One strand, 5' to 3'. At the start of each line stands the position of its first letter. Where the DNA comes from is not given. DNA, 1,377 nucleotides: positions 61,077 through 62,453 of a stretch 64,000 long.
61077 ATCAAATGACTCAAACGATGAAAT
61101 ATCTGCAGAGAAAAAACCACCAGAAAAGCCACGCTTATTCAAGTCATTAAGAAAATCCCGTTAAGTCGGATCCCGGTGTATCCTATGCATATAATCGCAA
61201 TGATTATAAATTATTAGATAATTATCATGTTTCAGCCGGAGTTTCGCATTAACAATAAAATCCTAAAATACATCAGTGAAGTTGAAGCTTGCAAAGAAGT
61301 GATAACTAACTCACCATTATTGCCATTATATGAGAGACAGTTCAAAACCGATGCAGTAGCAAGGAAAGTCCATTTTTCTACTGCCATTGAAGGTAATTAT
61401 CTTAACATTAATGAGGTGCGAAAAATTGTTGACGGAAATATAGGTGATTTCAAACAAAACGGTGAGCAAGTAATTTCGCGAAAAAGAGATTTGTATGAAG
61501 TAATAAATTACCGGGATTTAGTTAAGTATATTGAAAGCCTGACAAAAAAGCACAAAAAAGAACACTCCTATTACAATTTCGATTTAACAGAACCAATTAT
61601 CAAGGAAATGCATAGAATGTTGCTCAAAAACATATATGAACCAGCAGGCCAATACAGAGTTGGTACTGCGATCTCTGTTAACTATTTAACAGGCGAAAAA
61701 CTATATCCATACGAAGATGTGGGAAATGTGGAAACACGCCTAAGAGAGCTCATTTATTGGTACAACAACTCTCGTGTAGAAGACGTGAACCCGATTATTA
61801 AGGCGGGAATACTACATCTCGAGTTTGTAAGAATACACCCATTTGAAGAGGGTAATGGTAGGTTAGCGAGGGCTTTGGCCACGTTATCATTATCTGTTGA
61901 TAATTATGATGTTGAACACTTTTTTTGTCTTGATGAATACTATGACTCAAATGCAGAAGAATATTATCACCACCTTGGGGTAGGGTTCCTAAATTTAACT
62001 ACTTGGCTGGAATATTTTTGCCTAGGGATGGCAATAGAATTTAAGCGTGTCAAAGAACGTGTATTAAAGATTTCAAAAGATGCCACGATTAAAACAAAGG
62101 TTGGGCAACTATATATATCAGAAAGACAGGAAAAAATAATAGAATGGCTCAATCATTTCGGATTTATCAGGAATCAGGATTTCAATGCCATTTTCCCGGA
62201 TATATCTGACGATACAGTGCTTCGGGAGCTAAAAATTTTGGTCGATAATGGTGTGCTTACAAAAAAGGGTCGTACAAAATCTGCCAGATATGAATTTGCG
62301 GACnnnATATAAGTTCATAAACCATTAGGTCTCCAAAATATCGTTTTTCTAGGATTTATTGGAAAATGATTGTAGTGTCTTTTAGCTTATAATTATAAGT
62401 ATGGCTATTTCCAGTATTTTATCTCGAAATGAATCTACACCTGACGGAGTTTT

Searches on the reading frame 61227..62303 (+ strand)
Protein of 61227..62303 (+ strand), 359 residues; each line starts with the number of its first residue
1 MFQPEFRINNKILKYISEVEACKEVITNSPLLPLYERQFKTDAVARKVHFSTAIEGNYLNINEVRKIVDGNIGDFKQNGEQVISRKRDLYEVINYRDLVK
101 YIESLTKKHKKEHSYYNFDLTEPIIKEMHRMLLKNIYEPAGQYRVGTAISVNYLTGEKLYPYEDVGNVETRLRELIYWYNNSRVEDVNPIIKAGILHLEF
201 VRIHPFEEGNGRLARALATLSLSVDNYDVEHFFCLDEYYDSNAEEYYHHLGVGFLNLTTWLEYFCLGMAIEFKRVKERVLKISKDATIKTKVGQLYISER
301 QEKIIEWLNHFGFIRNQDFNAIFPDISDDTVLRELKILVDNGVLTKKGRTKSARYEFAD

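Call 43: search_protein_families(library=pfam, proteins=[window:61227-62303:+], max_evalue=0.001)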
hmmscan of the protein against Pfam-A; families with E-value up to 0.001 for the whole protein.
window:61227-62303:+ (359 aa): 1 family
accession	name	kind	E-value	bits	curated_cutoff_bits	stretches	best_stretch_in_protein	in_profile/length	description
PF02661.23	Fic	-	7.3e-19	68.8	24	1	120-221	2-92/93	Fic/DOC family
